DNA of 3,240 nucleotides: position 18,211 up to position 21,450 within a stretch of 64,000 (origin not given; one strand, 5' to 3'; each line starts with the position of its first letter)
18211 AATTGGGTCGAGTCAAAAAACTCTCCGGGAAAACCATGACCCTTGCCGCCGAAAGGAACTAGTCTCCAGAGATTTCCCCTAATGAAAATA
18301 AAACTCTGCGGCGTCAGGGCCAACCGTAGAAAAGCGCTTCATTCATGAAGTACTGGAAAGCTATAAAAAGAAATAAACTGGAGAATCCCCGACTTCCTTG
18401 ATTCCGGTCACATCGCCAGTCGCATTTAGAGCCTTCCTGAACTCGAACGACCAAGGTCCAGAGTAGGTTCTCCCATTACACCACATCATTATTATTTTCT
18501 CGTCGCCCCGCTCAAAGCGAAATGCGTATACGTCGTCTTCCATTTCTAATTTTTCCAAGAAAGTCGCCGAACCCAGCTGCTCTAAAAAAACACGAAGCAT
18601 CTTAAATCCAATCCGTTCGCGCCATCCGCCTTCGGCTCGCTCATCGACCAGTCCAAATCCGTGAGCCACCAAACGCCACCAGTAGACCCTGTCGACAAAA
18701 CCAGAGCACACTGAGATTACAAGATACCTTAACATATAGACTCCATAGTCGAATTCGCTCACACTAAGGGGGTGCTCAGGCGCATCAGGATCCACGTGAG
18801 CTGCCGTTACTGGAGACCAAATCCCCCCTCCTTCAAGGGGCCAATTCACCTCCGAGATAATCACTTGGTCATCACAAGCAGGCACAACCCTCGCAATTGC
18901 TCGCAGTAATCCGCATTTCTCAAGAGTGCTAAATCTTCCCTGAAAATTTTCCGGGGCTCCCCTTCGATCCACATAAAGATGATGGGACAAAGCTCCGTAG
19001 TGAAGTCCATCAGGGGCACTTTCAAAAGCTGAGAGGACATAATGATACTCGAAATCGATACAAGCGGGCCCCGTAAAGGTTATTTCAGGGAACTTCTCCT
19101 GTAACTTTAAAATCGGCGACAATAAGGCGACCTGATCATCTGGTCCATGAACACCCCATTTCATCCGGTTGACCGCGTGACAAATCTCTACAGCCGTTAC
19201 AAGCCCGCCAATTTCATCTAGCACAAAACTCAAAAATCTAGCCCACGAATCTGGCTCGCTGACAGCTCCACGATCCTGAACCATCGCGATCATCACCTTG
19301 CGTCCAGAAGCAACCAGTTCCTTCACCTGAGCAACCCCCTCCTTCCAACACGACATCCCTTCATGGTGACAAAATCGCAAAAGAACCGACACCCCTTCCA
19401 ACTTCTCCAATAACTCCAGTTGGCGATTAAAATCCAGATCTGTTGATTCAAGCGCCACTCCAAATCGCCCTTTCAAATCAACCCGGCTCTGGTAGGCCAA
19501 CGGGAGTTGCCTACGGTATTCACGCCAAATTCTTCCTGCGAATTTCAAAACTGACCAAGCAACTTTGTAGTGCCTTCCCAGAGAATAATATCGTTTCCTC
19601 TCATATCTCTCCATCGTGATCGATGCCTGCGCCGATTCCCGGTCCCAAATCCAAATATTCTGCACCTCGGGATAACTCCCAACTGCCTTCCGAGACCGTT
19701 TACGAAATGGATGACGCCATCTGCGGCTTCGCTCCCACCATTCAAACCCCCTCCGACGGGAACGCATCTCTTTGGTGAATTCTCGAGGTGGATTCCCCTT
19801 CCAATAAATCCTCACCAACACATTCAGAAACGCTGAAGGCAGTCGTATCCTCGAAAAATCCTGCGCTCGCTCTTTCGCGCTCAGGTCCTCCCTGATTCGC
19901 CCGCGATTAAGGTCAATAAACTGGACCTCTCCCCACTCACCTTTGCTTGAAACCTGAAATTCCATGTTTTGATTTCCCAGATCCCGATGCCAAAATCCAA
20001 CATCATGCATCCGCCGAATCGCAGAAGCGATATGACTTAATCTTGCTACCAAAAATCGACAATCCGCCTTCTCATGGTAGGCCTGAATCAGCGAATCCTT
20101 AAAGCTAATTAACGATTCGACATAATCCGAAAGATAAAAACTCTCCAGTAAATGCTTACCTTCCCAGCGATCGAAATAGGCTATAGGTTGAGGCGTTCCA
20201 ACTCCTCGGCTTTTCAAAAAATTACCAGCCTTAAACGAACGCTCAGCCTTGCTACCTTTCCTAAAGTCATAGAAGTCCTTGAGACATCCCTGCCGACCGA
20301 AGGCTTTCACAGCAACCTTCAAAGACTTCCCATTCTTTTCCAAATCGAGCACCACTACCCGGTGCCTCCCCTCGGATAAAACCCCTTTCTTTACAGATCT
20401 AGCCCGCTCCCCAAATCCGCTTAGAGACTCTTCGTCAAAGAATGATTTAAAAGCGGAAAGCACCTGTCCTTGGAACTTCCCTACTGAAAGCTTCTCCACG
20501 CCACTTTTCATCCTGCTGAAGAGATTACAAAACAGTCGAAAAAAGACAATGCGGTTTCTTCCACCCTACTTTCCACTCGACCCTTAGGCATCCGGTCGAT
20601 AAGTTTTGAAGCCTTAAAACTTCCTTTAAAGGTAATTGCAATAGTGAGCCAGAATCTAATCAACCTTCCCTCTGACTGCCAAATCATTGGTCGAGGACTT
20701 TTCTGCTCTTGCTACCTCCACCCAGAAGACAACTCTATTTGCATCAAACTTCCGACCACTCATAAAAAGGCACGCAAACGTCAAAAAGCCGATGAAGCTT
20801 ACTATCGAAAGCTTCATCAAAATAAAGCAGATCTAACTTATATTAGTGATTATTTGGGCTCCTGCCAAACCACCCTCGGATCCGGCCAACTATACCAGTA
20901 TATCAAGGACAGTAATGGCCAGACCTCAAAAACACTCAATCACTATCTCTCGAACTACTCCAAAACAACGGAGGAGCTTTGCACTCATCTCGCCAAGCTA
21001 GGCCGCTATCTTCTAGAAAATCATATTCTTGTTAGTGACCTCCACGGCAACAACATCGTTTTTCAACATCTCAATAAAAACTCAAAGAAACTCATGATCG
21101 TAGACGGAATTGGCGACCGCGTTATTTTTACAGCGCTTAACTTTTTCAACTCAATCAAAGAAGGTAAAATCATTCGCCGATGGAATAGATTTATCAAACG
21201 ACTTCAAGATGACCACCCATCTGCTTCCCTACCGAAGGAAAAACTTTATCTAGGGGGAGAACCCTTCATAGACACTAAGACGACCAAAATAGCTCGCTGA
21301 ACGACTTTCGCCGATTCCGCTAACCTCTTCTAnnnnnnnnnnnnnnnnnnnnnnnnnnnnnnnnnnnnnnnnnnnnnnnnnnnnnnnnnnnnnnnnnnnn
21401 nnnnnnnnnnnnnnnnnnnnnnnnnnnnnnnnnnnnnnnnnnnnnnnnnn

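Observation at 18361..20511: Kdo/WaaP-family LPS kinase fused to a glycosidase-like domain that may lack the acid/base residue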

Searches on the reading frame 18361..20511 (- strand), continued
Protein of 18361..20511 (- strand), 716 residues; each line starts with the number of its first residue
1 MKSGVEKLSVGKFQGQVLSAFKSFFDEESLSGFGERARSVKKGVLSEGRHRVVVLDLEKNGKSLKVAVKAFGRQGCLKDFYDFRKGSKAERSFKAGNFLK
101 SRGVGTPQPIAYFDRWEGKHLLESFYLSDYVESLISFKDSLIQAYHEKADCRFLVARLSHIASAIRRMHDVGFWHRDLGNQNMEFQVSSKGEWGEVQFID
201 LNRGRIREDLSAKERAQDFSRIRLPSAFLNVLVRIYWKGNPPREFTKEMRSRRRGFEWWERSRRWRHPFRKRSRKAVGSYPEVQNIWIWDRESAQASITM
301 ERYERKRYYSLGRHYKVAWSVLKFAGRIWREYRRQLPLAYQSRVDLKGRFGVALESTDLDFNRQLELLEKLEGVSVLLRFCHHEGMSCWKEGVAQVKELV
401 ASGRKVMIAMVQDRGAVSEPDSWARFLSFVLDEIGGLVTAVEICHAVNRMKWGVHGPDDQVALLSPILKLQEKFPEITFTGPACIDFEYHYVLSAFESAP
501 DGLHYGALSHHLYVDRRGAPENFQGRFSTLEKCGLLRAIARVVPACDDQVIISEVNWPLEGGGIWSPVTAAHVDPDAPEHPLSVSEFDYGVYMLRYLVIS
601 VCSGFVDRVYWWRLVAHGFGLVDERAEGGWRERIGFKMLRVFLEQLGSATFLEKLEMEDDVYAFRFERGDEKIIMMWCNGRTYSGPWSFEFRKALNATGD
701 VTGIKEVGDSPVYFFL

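Call 31: find_related_loci(query=A1, collection=genome_contigs, flank=8000)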
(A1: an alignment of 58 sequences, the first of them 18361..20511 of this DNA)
Query A1 (716 aa) in genome_contigs; peptide patterns used: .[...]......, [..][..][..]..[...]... (x = any residue, [..] = any of these).
374 stretches matched a pattern; 316 encode a relative of the query (tblastn E <= 1e-3); the best 80 are kept; 80 distinct loci.
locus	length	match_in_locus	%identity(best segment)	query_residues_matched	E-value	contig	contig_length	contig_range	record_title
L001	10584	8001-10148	88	1-716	0e+0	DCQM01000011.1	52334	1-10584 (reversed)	MAG TPA_asm: Akkermansiaceae bacterium UBA1518 UBA1518_contig_953, whole genome shotgun sequence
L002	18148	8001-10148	88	1-716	0e+0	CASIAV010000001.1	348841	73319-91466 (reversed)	MAG: uncultured Verrucomicrobiales bacterium isolate FRAM_WSC20_S26_BML_bin_59_1 genome assembly, contig: FRAM_WSC20_S26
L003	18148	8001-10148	88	1-716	0e+0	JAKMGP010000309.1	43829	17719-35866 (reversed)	MAG: Akkermansiaceae bacterium isolate MOX_bin101 PPB.contigs.fa_k127_1142661, whole genome shotgun sequence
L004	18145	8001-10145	87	1-715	0e+0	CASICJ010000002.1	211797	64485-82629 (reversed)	MAG: uncultured Verrucomicrobiales bacterium isolate FRAM_WSC20_S8_BML_bin_39_1 genome assembly, contig: FRAM_WSC20_S8_B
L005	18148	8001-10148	85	1-716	0e+0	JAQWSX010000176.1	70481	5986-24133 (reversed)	MAG: Akkermansiaceae bacterium isolate cluster2_bin.69 k141_2032242, whole genome shotgun sequence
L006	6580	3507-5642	60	2-713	0e+0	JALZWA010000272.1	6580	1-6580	MAG: Akkermansiaceae bacterium isolate g3_MAG_00010 g3_MAG_00010_000000000272, whole genome shotgun sequence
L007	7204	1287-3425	58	4-716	0e+0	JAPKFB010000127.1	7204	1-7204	MAG: Roseibacillus sp. isolate ANT-131 NODE_6942_length_7204_cov_13.041824, whole genome shotgun sequence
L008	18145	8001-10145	56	1-716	0e+0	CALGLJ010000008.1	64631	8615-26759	MAG: uncultured Verrucomicrobiales bacterium isolate R4_Bin_MAXBIN__016_1 genome assembly, contig: c_000000879519, whole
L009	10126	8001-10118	56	11-716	0e+0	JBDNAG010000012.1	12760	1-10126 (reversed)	MAG: Akkermansiaceae bacterium isolate SCSW4.bin.19 k97_10050, whole genome shotgun sequence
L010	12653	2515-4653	55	6-715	0e+0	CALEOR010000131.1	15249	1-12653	MAG TPA_asm: uncultured Verrucomicrobiales bacterium isolate SRR3933180_bin.43_CONCOCT_v1.1_MAG genome assembly, contig:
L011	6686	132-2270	54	6-715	0e+0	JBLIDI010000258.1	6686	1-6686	MAG: Akkermansiaceae bacterium isolate 3300053698_151 Ga0535657_0022634, whole genome shotgun sequence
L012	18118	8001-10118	56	11-715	0e+0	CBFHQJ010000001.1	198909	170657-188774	MAG: Akkermansiaceae bacterium isolate AGTU_79_bin_1_indstr genome assembly, contig: AGTU_79_bin_1_indstr_c1, whole geno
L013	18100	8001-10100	55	13-714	0e+0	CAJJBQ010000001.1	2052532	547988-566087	MAG: Akkermansiaceae bacterium isolate FRAM18_bin339 genome assembly, contig: FRAM18_bin339-1, whole genome shotgun sequ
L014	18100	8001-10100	54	13-714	0e+0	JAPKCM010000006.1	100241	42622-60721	MAG: Akkermansiaceae bacterium isolate ANT-64 NODE_17_length_100241_cov_14.510441, whole genome shotgun sequence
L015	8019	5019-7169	54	1-716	0e+0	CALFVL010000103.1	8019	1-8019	MAG: uncultured Verrucomicrobiales bacterium isolate H4_Bin_MAXBIN__034_1 genome assembly, contig: c_000002203326, whole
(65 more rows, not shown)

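Call 33: find_encoding_contigs(protein=P0083, flank=9000, max_places=2)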
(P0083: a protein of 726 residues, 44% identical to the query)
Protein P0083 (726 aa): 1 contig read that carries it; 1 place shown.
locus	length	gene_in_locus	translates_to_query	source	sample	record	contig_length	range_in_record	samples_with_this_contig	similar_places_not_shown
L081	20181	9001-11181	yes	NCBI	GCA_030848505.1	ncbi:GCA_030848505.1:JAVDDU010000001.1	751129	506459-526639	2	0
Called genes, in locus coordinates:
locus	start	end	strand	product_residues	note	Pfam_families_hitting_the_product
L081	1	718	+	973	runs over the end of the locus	PF18339:Tudor_1_RapA, PF18337:Tudor_RapA, PF00176:SNF2-rel_dom, PF04851:ResIII, PF00271:Helicase_C, PF12137:RapA_C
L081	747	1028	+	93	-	-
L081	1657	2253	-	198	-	PF06080:DUF938, PF13649:Methyltransf_25 (weak)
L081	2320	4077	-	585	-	PF00270:DEAD, PF04851:ResIII (weak), PF00271:Helicase_C, PF25399:DeaD_dimer, PF03880:DbpA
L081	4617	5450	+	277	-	-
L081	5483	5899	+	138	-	PF11969:DcpS_C, PF01230:HIT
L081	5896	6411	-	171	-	PF12713:DUF3806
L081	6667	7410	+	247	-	PF05170:AsmA (weak), PF05359:DUF748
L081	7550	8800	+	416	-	PF02156:Glyco_hydro_26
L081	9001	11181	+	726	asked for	PF06293:Kdo (weak)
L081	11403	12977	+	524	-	PF00990:GGDEF, PF00563:EAL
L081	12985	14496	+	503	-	PF00561:Abhydrolase_1, PF12697:Abhydrolase_6 (faint), PF00561:Abhydrolase_1 (weak), PF08386:Abhydrolase_4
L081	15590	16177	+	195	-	PF12339:DNAJ_related, PF00226:DnaJ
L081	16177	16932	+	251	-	PF13847:Methyltransf_31 (weak), PF13649:Methyltransf_25 (weak)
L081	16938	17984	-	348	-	PF08468:MTS_N (weak), PF05175:MTS, PF13489:Methyltransf_23 (weak), PF06325:PrmA, PF08241:Methyltransf_11 (weak), PF08242:Methyltransf_12 (weak), PF13649:Methyltransf_25, PF13847:Methyltransf_31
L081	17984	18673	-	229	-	PF01479:S4 (faint), PF00849:PseudoU_synth_2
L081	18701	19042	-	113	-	-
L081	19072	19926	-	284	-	PF00763:THF_DHG_CYH, PF02882:THF_DHG_CYH_C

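Call 34: find_encoding_contigs(protein=P0118, flank=9000, max_places=2)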
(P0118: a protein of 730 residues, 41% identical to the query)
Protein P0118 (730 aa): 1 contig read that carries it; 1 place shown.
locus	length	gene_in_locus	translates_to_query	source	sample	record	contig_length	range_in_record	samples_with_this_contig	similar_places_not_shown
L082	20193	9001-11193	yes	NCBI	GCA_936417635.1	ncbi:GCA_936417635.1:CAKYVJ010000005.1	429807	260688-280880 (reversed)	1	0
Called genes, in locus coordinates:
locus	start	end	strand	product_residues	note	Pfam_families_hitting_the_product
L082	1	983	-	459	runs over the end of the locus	PF07690:MFS_1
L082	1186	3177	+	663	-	PF01926:MMR_HSR1, PF02421:FeoB_N, PF04548:AIG1 (weak), PF07670:Gate, PF07664:FeoB_C, PF07670:Gate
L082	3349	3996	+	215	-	PF02742:Fe_dep_repr_C, PF04023:FeoA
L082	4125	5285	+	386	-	PF02606:LpxK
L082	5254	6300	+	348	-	PF01075:Glyco_transf_9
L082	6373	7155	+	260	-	PF00535:Glycos_transf_2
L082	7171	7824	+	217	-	PF22784:PTP-SAK (weak), PF13350:Y_phosphatase3 (faint), PF22741:PTP-NADK, PF00782:DSPc, PF22785:Tc-R-P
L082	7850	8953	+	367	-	PF20706:GT4-conflict (faint), PF13524:Glyco_trans_1_2 (weak), PF13692:Glyco_trans_1_4, PF00534:Glycos_transf_1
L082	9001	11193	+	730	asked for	PF06293:Kdo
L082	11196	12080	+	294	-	PF03279:Lip_A_acyltrans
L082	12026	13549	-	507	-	PF02366:PMT, PF13231:PMT_2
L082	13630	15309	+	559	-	PF02366:PMT, PF13231:PMT_2, PF18583:Arnt_C (weak)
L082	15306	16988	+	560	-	PF02366:PMT, PF13231:PMT_2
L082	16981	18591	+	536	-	PF03023:MurJ, PF13440:Polysacc_synt_3 (weak), PF01554:MatE (weak)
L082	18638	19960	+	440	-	PF00875:DNA_photolyase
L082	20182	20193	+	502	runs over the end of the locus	PF01541:GIY-YIG (weak), PF27096:UvrC_M, PF02151:UVR (faint), PF08459:UvrC_RNaseH_dom, PF12826:HHH_2, PF00633:HHH (faint), PF14520:HHH_5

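Call 35: find_encoding_contigs(protein=P0104, flank=9000, max_places=2)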
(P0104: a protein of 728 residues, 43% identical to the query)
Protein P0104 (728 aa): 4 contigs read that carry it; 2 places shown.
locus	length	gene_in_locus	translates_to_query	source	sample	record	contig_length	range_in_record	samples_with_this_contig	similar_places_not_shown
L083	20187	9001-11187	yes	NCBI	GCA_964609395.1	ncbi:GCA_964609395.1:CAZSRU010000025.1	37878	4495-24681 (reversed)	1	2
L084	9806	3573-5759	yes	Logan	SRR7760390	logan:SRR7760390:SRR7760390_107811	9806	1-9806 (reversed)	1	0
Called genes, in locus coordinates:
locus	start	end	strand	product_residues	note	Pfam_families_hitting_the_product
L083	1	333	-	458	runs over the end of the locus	PF13401:AAA_22 (faint), PF13638:PIN_4, PF02562:PhoH, PF13245:AAA_19 (faint), PF13604:AAA_30 (faint)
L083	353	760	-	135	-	PF00383:dCMP_cyt_deam_1, PF08211:dCMP_cyt_deam_2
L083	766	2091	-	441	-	PF02885:Glycos_trans_3N, PF00591:Glycos_transf_3, PF07831:PYNP_C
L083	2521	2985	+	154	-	-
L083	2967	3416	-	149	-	-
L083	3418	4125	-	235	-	PF23023:Anti-Pycsar_Apyc1 (faint), PF00753:Lactamase_B, PF12706:Lactamase_B_2 (weak)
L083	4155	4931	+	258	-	PF01261:AP_endonuc_2 (faint)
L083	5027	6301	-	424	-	PF03952:Enolase_N, PF00113:Enolase_C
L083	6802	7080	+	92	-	-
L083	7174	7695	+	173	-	PF00156:Pribosyltran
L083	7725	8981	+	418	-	PF00070:Pyr_redox (faint), PF00890:FAD_binding_2 (weak), PF01134:GIDA (faint), PF03486:HI0933_like, PF13450:NAD_binding_8 (faint), PF01266:DAO, PF22780:HI0933_like_1st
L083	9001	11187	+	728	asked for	PF06293:Kdo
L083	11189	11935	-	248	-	PF01169:GDT1, PF09537:DUF2383 (faint), PF02915:Rubrerythrin (weak)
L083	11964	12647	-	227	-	PF01791:DeoC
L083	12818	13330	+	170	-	PF01625:PMSR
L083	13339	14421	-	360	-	-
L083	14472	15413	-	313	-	PF00288:GHMP_kinases_N, PF08544:GHMP_kinases_C (weak)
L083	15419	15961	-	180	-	PF13505:OMP_b-brl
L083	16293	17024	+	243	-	PF00834:Ribul_P_3_epim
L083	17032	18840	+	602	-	PF00009:GTP_EFTU, PF22042:EF-G_D2 (weak), PF03144:GTP_EFTU_D2, PF00679:EFG_C, PF06421:LepA_C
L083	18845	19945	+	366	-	PF10502:Peptidase_S26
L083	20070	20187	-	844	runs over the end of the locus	PF00270:DEAD, PF00271:Helicase_C, PF04408:WHD_HA2 (weak), PF21010:HA2_C (faint), PF08482:HrpB_C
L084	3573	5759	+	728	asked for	PF06293:Kdo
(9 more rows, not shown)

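Call 59: search_solved_structures(query=A1, max_evalue=1e-8, show_alignments=1)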
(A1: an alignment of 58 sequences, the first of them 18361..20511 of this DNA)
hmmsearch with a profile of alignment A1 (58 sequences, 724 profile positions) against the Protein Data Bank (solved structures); distinct sequences matched with E-value up to 1e-8: 1.
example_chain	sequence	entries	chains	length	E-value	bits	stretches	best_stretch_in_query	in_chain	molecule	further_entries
6dfl_A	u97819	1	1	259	1.2e-11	46.8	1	90-225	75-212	Lipopolysaccharide core heptose(I) kinase RfaP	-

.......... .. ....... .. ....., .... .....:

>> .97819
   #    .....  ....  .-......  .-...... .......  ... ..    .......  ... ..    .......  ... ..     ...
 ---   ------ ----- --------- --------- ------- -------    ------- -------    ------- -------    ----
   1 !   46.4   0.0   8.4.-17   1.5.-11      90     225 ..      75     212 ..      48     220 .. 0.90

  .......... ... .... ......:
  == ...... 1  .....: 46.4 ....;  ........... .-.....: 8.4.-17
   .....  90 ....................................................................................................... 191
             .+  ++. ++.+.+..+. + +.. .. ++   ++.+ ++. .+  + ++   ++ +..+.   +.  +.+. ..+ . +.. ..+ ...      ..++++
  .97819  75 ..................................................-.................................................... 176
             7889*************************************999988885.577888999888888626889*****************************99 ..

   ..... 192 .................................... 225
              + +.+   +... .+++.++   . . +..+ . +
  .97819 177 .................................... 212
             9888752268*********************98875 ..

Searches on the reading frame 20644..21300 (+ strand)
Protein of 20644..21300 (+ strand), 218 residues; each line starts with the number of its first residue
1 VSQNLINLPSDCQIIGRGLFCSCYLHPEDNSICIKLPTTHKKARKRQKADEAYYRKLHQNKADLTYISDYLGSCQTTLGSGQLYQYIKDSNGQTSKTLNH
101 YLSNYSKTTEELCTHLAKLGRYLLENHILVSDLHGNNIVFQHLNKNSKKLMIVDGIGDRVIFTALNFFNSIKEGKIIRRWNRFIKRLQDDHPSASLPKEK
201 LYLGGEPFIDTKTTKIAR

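Call 5: search_protein_families(library=pfam, proteins=[window:20644-21300:+], max_evalue=0.01)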
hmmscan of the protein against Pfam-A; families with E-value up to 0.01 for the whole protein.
window:20644-21300:+ (218 aa): 1 family
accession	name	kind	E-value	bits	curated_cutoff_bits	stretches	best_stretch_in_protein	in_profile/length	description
PF10707.15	YrbL-PhoP_reg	-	2.8e-35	122.1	31.5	1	11-187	5-184/185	PhoP regulatory network protein YrbL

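Call 6: search_protein_families(library=ncbifam, proteins=[window:20644-21300:+], max_evalue=0.01)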
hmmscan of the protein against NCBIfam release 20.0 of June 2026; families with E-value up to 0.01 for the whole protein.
window:20644-21300:+ (218 aa): 1 family
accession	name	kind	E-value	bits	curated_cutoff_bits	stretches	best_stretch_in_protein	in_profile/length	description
NF007671.0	PRK10345.1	equivalog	3.7e-39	134.7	227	1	10-187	5-185/210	PhoP regulatory network protein YrbL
